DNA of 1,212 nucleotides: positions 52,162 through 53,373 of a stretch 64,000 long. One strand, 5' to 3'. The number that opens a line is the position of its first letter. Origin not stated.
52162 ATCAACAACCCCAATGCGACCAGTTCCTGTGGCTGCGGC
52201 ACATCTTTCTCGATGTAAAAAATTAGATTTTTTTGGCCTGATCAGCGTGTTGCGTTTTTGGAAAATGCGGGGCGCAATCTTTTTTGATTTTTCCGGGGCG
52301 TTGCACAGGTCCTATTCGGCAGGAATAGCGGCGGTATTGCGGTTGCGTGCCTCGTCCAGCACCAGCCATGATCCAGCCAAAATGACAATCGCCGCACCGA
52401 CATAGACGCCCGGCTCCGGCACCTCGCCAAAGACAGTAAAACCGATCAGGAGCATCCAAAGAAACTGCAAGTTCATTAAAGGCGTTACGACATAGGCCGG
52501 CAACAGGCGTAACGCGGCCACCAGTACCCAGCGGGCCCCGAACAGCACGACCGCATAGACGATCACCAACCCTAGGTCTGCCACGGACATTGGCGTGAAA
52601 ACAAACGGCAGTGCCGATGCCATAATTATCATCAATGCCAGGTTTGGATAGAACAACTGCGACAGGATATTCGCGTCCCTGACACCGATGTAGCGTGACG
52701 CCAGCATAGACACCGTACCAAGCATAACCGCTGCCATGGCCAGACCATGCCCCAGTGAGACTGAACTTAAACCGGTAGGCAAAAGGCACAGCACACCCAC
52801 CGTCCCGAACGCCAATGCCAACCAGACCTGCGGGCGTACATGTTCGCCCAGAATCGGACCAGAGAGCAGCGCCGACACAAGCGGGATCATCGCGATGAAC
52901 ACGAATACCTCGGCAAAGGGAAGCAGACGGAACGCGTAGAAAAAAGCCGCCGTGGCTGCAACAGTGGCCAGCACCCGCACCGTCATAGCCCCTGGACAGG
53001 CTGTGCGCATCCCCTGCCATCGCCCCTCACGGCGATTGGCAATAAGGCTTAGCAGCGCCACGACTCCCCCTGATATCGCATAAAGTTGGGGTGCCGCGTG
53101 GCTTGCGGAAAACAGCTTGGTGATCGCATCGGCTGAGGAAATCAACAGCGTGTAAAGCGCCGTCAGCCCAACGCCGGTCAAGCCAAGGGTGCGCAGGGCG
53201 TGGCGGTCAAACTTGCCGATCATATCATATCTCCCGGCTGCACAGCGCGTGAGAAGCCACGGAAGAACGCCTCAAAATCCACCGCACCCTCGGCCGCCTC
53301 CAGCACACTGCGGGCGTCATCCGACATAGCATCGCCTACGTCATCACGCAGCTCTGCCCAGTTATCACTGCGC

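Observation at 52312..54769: Compact precursor / unknown enzyme / DMT exporter operon with 4-nt overlaps at both junctions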

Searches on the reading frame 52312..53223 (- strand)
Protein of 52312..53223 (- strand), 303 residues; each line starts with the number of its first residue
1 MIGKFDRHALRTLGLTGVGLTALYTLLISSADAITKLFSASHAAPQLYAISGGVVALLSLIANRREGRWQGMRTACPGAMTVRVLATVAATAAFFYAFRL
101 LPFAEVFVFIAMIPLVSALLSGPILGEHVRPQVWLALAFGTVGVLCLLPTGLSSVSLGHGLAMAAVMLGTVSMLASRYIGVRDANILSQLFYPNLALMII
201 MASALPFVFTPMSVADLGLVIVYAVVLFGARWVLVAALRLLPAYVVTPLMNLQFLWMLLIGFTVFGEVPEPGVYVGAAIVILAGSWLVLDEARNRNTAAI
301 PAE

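Call 3: search_protein_families(library=pfam, proteins=[window:52312-53223:-], max_evalue=1)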
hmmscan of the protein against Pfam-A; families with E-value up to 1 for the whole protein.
window:52312-53223:- (303 aa): 1 family
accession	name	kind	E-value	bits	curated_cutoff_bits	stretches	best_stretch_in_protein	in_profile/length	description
PF00892.27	EamA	-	4.8e-11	43.5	28.2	2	17-147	3-133/135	EamA-like transporter family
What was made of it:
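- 52312..53223 (-): Gene C: DMT/EamA-family inner-membrane transporter (303 aa, about 9-10 TM segments), the putative exporter. Pfam EamA at 4.8e-11 with two stretches (call 3).
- On DMT superfamily / EamA transporter: Pfam EamA at 4.8e-11 with 2 stretches (call 3).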

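Call 4: search_protein_families(library=ncbifam, proteins=[window:52312-53223:-], max_evalue=1)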
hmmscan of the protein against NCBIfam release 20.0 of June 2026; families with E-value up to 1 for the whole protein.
window:52312-53223:- (303 aa): 2 families
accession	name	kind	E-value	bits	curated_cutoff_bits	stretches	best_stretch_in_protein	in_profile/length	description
TIGR00950.1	2A78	equivalog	1.1e-05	25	230.2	1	45-283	21-262/264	carboxylate/amino acid/amine transporter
NF050091.1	ArAmAcExpYddG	equivalog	0.00097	18.7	300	1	17-179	8-173/285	aromatic amino acid exporter YddG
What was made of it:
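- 52312..53223 (-): Weak TIGR00950 and YddG hits (call 4).
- On DMT superfamily / EamA transporter: TIGR00950 scores 25 bits against 230, and YddG 18.7 against 300 (call 4).
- C gives weak hits to amino-acid exporter models (call 4).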

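Call 68: search_solved_structures(query=window:52312-53223:-, max_evalue=1)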
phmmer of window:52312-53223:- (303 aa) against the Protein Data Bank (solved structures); distinct sequences matched with E-value up to 1: 0.
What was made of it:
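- Closest known: DMT/EamA metabolite exporters such as YddG, RhtA and EamA. Different: The substrate is unknown and there is no PDB sequence relative (call 68).
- Tried and rejected: PDB sequence search for the transporter gave nothing (call 68).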

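Call 78: search_protein_families(library=padloc, proteins=[window:52312-53223:-], max_evalue=0.01)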
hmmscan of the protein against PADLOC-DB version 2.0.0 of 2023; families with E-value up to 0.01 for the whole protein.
window:52312-53223:- (303 aa): 0 families

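Call 79: search_protein_families(library=phrogs, proteins=[window:52312-53223:-], max_evalue=0.01)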
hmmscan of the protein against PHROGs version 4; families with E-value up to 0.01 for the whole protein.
window:52312-53223:- (303 aa): 2 families
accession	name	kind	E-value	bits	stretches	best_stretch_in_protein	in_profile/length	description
phrog_18638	-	unknown function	2e-20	74.4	1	18-295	5-289/294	-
phrog_17492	-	unknown function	0.01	16.2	0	65-283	56-283/310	-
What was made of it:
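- Tried and rejected: NCBIfam, PADLOC and PHROGs searches for A and B gave nothing (calls 4, 78 and 79).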
